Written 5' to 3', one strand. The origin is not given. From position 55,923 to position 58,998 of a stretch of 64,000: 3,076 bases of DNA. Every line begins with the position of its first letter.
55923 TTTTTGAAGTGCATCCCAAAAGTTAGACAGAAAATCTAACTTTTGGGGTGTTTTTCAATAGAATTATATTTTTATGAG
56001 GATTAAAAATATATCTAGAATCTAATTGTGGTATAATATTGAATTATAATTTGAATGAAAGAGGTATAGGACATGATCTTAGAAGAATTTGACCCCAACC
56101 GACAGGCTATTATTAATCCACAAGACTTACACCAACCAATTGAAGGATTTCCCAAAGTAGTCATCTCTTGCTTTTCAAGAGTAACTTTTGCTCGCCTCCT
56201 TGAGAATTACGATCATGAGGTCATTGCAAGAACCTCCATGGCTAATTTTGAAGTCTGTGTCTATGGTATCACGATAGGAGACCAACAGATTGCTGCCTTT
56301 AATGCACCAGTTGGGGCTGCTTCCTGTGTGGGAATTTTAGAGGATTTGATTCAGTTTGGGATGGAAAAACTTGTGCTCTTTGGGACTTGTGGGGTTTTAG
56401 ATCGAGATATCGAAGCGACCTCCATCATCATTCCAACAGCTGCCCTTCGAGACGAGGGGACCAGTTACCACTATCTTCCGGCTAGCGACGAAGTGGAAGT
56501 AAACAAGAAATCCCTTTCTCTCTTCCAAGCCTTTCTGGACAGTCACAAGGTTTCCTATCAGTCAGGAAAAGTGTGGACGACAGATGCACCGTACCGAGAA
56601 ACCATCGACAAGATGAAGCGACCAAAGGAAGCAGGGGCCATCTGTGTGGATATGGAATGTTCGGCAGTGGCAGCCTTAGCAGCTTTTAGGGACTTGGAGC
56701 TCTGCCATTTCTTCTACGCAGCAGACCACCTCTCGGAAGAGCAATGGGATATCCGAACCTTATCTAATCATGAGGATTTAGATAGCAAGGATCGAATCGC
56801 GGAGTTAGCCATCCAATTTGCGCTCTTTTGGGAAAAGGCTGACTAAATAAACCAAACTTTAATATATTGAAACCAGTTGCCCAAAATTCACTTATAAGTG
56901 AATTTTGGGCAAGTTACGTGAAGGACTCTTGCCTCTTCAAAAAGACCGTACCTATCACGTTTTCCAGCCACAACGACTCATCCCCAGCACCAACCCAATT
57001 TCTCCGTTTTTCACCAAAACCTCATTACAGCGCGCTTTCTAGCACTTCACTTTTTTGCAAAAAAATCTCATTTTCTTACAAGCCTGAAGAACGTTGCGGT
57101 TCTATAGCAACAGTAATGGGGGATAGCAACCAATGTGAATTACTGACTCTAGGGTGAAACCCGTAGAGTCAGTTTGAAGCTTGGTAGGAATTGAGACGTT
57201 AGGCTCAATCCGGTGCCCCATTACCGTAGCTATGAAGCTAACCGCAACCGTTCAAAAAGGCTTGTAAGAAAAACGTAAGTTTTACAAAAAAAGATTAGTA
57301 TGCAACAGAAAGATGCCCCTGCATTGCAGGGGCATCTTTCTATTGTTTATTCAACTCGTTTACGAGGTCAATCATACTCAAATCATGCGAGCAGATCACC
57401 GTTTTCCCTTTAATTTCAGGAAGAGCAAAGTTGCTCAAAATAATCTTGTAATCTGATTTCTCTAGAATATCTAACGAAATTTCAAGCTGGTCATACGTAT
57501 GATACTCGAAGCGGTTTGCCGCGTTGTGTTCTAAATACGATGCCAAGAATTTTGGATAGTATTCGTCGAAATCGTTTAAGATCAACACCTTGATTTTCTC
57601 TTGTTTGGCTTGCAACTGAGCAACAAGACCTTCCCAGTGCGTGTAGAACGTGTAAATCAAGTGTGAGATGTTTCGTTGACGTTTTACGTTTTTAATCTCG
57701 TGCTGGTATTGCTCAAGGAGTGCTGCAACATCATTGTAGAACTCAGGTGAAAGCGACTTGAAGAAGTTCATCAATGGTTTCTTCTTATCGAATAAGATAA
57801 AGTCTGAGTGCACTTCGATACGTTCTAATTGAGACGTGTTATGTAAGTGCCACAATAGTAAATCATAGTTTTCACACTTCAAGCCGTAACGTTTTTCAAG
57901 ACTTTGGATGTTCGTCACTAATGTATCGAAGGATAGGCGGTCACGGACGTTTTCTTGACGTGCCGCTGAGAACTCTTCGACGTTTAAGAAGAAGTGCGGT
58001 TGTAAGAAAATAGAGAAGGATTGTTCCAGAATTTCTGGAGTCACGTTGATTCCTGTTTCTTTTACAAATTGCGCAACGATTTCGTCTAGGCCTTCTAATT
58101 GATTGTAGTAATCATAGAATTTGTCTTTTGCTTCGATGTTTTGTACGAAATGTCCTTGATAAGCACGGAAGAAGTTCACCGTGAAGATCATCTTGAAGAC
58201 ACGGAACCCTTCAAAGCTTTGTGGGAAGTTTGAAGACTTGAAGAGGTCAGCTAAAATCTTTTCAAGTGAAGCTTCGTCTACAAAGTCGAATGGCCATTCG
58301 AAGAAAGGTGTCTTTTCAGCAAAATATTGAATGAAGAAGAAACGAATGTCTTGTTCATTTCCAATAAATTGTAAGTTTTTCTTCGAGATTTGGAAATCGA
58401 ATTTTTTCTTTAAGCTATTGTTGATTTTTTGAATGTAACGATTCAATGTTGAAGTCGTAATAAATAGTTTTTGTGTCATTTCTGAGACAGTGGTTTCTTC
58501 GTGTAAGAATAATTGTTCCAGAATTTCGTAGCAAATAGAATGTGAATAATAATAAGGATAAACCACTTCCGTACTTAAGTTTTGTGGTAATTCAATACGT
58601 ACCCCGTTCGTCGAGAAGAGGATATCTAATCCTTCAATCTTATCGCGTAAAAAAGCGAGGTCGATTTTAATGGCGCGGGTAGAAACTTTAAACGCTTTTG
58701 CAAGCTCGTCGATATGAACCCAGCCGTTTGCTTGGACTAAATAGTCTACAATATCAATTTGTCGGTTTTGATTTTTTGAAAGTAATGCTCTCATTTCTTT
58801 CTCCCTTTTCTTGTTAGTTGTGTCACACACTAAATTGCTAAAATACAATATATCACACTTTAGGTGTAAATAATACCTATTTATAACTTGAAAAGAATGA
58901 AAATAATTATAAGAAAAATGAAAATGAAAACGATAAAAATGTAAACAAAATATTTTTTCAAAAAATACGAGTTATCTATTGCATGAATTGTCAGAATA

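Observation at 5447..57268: A modular family of palindromic MITE-like repeats, at least eight copies in 64 kb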

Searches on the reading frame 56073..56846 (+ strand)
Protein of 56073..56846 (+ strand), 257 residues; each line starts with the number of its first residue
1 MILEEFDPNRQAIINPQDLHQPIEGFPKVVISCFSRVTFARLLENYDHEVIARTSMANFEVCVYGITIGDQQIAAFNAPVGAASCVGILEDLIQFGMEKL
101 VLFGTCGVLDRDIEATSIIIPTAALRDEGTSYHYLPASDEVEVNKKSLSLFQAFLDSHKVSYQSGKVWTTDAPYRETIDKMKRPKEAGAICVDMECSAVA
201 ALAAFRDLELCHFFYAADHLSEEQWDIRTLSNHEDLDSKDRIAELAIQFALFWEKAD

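Call 72: search_protein_families(library=pfam, proteins=[window:56073-56846:+], max_evalue=0.00001)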
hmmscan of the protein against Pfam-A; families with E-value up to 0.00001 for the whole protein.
window:56073-56846:+ (257 aa): 1 family
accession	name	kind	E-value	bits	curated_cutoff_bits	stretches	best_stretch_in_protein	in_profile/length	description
PF01048.26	PNP_UDP_1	-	4.4e-27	95.4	25.1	1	29-227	2-210/233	Phosphorylase superfamily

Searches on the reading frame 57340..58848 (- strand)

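Call 72: search_protein_families(library=pfam, proteins=[window:57340-58848:-], max_evalue=0.00001)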
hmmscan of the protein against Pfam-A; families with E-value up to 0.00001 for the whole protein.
window:57340-58848:- (502 aa): 4 families
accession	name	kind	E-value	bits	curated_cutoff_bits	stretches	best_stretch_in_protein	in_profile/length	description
PF08270.16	PRD_Mga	-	4.6e-30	105.6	23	1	196-407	6-219/220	M protein trans-acting positive regulator (MGA) PRD domain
PF05043.19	Mga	-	1.5e-21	77.2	21.1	1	90-176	2-87/87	Mga helix-turn-helix domain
PF08279.18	HTH_11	-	2.2e-11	43.9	25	0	29-75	1-44/55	HTH domain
PF08280.17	HTH_Mga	-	9.4e-10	38.8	23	1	24-69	1-45/59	M protein trans-acting positive regulator (MGA) HTH domain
